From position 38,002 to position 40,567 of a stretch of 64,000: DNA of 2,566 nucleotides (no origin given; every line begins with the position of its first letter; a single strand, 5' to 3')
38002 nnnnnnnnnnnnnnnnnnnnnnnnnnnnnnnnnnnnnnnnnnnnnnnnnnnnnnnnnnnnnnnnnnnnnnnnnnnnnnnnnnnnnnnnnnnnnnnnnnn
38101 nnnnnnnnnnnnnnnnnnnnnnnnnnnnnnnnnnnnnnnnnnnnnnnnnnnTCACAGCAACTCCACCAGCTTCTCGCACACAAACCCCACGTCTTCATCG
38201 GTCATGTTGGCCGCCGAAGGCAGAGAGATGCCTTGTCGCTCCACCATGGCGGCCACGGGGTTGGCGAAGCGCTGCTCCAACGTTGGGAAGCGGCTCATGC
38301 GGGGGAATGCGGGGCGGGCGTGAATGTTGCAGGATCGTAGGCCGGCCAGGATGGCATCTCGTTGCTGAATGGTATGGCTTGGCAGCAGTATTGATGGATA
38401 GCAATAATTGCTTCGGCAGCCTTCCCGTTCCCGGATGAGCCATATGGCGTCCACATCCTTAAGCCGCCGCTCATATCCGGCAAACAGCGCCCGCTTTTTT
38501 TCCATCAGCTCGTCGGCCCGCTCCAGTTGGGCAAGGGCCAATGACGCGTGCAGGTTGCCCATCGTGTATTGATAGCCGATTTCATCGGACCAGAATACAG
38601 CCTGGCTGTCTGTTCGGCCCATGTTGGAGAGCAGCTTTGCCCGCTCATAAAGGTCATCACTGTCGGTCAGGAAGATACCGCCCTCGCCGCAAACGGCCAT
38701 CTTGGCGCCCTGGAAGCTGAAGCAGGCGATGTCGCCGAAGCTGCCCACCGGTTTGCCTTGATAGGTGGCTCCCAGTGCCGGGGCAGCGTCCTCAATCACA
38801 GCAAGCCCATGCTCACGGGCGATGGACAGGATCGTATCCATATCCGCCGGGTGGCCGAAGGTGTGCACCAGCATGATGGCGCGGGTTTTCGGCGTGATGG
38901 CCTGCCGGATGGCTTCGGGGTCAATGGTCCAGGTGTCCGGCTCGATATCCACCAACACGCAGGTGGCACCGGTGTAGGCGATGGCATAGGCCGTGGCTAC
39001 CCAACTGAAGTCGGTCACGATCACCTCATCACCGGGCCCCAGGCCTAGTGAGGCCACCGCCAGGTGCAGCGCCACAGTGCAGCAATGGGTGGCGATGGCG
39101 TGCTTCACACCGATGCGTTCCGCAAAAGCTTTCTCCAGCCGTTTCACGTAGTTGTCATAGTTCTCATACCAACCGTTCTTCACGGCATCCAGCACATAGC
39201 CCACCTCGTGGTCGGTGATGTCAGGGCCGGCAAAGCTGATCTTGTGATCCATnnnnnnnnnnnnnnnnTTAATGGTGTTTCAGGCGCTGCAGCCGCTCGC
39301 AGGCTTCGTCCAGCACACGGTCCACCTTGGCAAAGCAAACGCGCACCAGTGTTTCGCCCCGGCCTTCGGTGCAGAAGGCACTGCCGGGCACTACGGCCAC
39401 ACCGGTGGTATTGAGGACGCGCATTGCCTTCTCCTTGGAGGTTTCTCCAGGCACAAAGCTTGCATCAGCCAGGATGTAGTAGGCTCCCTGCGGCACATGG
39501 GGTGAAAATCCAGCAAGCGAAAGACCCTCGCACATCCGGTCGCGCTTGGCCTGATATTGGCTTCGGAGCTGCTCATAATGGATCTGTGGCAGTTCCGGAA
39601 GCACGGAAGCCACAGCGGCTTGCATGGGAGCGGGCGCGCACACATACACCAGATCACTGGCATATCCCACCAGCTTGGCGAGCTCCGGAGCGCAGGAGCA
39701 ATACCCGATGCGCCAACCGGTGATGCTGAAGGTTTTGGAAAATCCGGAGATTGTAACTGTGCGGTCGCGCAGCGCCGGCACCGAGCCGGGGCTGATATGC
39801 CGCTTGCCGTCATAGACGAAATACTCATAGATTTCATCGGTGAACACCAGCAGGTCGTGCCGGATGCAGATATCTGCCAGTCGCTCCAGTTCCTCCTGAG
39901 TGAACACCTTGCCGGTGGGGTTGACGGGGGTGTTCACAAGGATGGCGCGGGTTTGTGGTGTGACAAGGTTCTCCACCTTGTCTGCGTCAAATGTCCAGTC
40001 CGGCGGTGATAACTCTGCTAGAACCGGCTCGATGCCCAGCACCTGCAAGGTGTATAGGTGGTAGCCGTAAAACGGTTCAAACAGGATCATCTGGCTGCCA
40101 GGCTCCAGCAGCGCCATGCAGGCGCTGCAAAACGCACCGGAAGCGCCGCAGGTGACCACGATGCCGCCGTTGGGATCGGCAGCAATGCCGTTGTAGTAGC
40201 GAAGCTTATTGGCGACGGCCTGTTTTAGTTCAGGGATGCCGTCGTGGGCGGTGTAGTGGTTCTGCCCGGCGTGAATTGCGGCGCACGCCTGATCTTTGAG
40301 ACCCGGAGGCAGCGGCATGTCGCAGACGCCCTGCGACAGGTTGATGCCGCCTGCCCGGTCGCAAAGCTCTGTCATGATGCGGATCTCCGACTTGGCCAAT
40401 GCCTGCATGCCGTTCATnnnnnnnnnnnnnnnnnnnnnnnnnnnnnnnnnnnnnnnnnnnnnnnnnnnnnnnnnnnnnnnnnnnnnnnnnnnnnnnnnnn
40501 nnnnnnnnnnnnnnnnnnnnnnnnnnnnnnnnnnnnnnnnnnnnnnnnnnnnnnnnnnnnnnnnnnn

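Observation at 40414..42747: YerE/acetolactate-synthase-like ThDP enzyme fused to a GNAT domain inside a CDP-deoxysugar operon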

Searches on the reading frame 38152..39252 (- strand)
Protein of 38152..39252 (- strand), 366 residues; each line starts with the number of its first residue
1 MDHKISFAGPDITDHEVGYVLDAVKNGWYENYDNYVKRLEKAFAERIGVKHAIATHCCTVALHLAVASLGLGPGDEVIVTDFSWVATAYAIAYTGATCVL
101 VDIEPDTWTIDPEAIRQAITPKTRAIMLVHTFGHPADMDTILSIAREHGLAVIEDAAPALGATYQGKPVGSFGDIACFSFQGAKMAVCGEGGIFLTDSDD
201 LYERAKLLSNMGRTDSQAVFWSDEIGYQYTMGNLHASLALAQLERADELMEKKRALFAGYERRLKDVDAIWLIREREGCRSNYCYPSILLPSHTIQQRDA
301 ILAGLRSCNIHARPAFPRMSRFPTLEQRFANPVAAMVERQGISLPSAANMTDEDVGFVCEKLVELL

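Call 5: search_protein_families(library=pfam, proteins=[window:38152-39252:-], max_evalue=0.001)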
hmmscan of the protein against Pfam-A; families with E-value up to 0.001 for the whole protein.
window:38152-39252:- (366 aa): 5 families
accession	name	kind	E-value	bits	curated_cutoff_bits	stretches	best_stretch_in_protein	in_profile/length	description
PF01041.23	DegT_DnrJ_EryC1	-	1.7e-108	363.5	19.8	1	11-362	2-359/360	DegT/DnrJ/EryC1/StrS aminotransferase family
PF01212.27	Beta_elim_lyase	-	5.9e-11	42.7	27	1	33-231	31-239/288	Beta-eliminating lyase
PF00266.25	Aminotran_5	-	4.6e-08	32.9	21.5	1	37-161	46-181/371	Aminotransferase class-V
PF00155.27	Aminotran_1_2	-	2e-07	31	19.7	1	31-132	37-155/361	Aminotransferase class I and II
PF01053.26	Cys_Met_Meta_PP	-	1.6e-06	27.4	27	1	36-161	54-179/381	Cys/Met metabolism PLP-dependent enzyme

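Call 6: search_protein_families(library=ncbifam, proteins=[window:38152-39252:-], max_evalue=0.001)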
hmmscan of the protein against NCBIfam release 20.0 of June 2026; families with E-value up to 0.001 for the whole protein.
window:38152-39252:- (366 aa): 35 families (the best 25 are shown)
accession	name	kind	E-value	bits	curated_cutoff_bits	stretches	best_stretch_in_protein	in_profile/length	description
TIGR04181.1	NHT_00031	hypoth_equivalog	9.8e-90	301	420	1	7-347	3-359/359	LegC family aminotransferase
TIGR03588.1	PseC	equivalog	1.3e-70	238.3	423.5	1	6-365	3-379/380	UDP-4-amino-4,6-dideoxy-N-acetyl-beta-L-altrosamine transaminase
NF008687.0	PRK11706.1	equivalog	3e-70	236.9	375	1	4-364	1-372/375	dTDP-4-amino-4,6-dideoxygalactose transaminase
NF008658.2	PRK11658.1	equivalog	5.8e-62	209.5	631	1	2-364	2-375/379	UDP-4-amino-4-deoxy-L-arabinose aminotransferase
TIGR04427.1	PLP_DesI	equivalog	1.8e-61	208.4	650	1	23-360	41-377/390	dTDP-4-dehydro-6-deoxyglucose aminotransferase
TIGR02379.1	ECA_wecE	subfamily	2.2e-60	204.4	434.85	1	5-310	2-315/376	dTDP-4-amino-4,6-dideoxy-D-glucose transaminase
NF011936.0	PRK15407.1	equivalog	2.4e-46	158.3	423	2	3-213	35-252/440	lipopolysaccharide biosynthesis protein RfbH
NF004770.0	PRK06108.1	subfamily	1.5e-13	50.4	422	1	38-175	85-229/396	pyridoxal phosphate-dependent aminotransferase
NF006569.0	PRK09082.1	subfamily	4.7e-11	42.4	420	1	36-155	77-202/386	methionine aminotransferase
NF041364.1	GntC_guanitoxin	equivalog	8.8e-11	41.3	415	1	53-156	64-174/356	guanitoxin biosynthesis PLP-dependent (S)-gamma-hydroxy-L-arginine cyclodehydratase GntC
NF005732.0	PRK07550.1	equivalog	1.8e-10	40.4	366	1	31-155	75-205/389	aminotransferase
NF002878.0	PRK03321.1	subfamily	2.4e-09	36.4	374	1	33-129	56-152/352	histidinol-phosphate transaminase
NF006488.0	PRK08912.1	equivalog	3.7e-09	36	498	1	53-130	91-167/387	aminotransferase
NF005816.0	PRK07682.1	equivalog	3.7e-09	35.7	620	1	13-156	53-203/390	aminotransferase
NF005855.0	PRK07777.1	equivalog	1.2e-08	34.8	553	1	55-155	95-202/391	pyridoxal phosphate-dependent aminotransferase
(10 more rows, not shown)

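Call 50: search_solved_structures(query=window:38152-39252:-, max_evalue=1e-30)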
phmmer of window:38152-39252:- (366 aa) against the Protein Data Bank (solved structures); distinct sequences matched with E-value up to 1e-30: 48.
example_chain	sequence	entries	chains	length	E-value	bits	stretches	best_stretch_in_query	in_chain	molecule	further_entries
3bn1_A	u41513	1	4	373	6.2e-76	259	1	4-362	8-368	Perosamine synthetase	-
3dr7_A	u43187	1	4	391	7.3e-76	258.8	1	4-362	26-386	Putative perosamine synthetase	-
3dr4_A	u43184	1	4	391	5e-75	256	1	4-362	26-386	Putative perosamine synthetase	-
7b0m_AAA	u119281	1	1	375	3.4e-70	240.2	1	9-365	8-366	Sugar aminotransferase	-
7b0d_A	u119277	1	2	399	1.5e-53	185.4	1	23-358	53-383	Glutamine--scyllo-inositol transaminase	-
8gyh_B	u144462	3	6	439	4.6e-51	177.2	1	16-267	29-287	DegT/DnrJ/EryC1/StrS family aminotransferase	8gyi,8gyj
8sng_A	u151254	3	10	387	1.2e-49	172.5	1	5-268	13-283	UDP-4-amino-4-deoxy-L-arabinose--oxoglutarate aminotransferase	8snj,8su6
1mdo_A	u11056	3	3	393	1.7e-49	172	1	5-355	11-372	ArnB aminotransferase | UDP-4-amino-4-deoxy-L-arabinose--oxoglutarate aminotransferase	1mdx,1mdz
4piw_A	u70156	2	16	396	3e-49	171.2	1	3-310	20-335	TDP-4-keto-6-deoxy-D-glucose transaminase family protein | dTDP-4-amino-4,6-dideoxygalactose transaminase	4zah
4oca_A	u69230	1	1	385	1.1e-48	169.4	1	5-355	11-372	UDP-4-amino-4-deoxy-L-arabinose--oxoglutarate aminotransferase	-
9bgp_A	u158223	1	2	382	1.8e-48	168.7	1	6-366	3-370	aminotransferase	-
9bgr_A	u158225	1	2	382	1.2e-47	166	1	6-366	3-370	aminotransferase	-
6blg_A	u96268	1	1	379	5.6e-47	163.8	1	5-265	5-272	dTDP-4-amino-4,6-dideoxygalactose transaminase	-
8vr3_A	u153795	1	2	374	1.6e-46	162.3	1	3-364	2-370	DegT/DnrJ/EryC1/StrS aminotransferase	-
8vr5_A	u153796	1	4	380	6.3e-46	160.3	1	9-364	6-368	DegT/DnrJ/EryC1/StrS aminotransferase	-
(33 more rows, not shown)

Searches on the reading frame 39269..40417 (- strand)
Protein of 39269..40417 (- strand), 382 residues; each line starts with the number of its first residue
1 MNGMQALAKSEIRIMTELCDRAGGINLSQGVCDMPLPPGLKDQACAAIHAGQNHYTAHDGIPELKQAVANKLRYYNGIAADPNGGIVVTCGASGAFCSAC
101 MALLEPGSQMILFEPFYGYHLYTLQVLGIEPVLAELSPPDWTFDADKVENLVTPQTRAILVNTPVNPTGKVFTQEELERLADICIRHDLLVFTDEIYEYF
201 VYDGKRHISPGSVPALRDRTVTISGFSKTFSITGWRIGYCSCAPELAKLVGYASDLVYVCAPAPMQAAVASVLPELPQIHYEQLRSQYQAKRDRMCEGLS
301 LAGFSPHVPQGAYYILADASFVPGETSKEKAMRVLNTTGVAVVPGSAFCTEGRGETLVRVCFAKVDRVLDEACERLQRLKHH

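Call 5: search_protein_families(library=pfam, proteins=[window:39269-40417:-], max_evalue=0.001)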
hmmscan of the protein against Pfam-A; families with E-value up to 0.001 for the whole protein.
window:39269-40417:- (382 aa): 4 families
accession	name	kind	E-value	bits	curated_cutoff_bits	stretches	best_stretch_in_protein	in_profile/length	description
PF00155.27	Aminotran_1_2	-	5e-58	197.4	19.7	1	24-376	3-361/361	Aminotransferase class I and II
PF01041.23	DegT_DnrJ_EryC1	-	1.6e-08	34.6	19.8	1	124-194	81-145/360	DegT/DnrJ/EryC1/StrS aminotransferase family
PF12897.13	Asp_aminotransf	-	6.6e-07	28.9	27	1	102-200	119-219/421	Aspartate amino-transferase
PF01053.26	Cys_Met_Meta_PP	-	4.6e-06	25.9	27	1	84-195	69-174/381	Cys/Met metabolism PLP-dependent enzyme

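Call 6: search_protein_families(library=ncbifam, proteins=[window:39269-40417:-], max_evalue=0.001)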
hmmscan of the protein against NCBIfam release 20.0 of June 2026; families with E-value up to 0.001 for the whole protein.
window:39269-40417:- (382 aa): 83 families (the best 25 are shown)
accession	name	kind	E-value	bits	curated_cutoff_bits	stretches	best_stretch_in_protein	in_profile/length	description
NF006488.0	PRK08912.1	equivalog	1.2e-99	333.9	498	1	8-380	12-384/387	aminotransferase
NF005855.0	PRK07777.1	equivalog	5.1e-98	329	553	1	4-381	10-389/391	pyridoxal phosphate-dependent aminotransferase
NF041364.1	GntC_guanitoxin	equivalog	9.4e-94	314.2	415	1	25-379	1-356/356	guanitoxin biosynthesis PLP-dependent (S)-gamma-hydroxy-L-arginine cyclodehydratase GntC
NF006569.0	PRK09082.1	subfamily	2.2e-93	313.4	420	1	14-379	22-386/386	methionine aminotransferase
NF009079.0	PRK12414.1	subfamily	5.7e-75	252.7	481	1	15-378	22-383/384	methionine aminotransferase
NF004770.0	PRK06108.1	subfamily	2.4e-67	227.5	422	1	4-378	17-390/396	pyridoxal phosphate-dependent aminotransferase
NF041091.1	asp_aminotase_Arch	equivalog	4.3e-66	223.3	550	1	25-378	30-373/376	aspartate aminotransferase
NF005816.0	PRK07682.1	equivalog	1.4e-65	221.5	620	1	5-379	11-382/390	aminotransferase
NF005817.0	PRK07683.1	equivalog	1.5e-64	218.2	575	1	6-378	11-379/387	aminotransferase A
NF004621.0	PRK05957.1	equivalog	3.8e-61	206.9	498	1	4-377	8-380/389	pyridoxal phosphate-dependent aminotransferase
NF005732.0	PRK07550.1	equivalog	9.7e-59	199.3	366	1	25-380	35-388/389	aminotransferase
NF005601.0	PRK07337.1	equivalog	1.4e-56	192.3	496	1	25-379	38-391/394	pyridoxal phosphate-dependent aminotransferase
NF006230.0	PRK08363.1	equivalog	2.1e-56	191.4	534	1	36-379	47-391/398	alanine aminotransferase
NF006514.0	PRK08960.1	equivalog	1.3e-55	188.8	554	1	26-378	36-383/388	pyridoxal phosphate-dependent aminotransferase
NF005588.0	PRK07309.1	equivalog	9.9e-55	186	576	1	8-378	15-384/391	pyridoxal phosphate-dependent aminotransferase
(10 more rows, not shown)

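Call 51: search_solved_structures(query=window:39269-40417:-, max_evalue=1e-30)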
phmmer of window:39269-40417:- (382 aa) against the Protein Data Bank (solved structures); distinct sequences matched with E-value up to 1e-30: 35.
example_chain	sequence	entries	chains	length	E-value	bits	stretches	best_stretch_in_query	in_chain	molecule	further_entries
2o0r_A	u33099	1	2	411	7.8e-68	232.6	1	12-379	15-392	Rv0858c (N-Succinyldiaminopimelate aminotransferase)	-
1dju_A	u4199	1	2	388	3.2e-67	230.5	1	5-379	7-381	AROMATIC AMINOTRANSFERASE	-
1gd9_A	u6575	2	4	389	8.5e-67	229.1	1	5-379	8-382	ASPARTATE AMINOTRANSFERASE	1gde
2zjg_A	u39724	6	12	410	9.9e-62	212.5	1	16-374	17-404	Kynurenine-oxoglutarate transaminase 3 | Kynurenine--oxoglutarate transaminase 3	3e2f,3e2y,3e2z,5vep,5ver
5veq_A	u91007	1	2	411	9.9e-62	212.5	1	16-374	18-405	Kynurenine--oxoglutarate transaminase 3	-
1b5o_A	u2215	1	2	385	3.8e-59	204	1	25-379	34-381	PROTEIN (ASPARTATE AMINOTRANSFERASE)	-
1b5p_A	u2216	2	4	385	7e-59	203.1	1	25-379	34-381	PROTEIN (ASPARTATE AMINOTRANSFERASE) | ASPARTATE AMINOTRANSFERASE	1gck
1gc3_A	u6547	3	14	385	7.2e-59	203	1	25-379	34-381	ASPARTATE AMINOTRANSFERASE | PROTEIN (ASPARTATE AMINOTRANSFERASE)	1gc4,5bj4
5bj3_A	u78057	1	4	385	7.4e-59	203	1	25-379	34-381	PROTEIN (ASPARTATE AMINOTRANSFERASE)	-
1bkg_A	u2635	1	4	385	1.3e-58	202.2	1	25-379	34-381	ASPARTATE AMINOTRANSFERASE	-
1bjw_A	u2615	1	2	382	1.5e-58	202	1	25-378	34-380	ASPARTATE AMINOTRANSFERASE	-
1u08_A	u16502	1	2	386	6.2e-55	190.1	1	14-379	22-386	Hypothetical aminotransferase ybdL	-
6f35_A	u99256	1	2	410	8.9e-55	189.6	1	25-376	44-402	Aspartate aminotransferase B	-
1v2d_A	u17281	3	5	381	3.5e-53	184.3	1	10-379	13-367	Glutamine Aminotransferase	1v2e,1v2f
3fvs_A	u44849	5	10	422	1e-51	179.5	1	18-380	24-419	Kynurenine--oxoglutarate transaminase 1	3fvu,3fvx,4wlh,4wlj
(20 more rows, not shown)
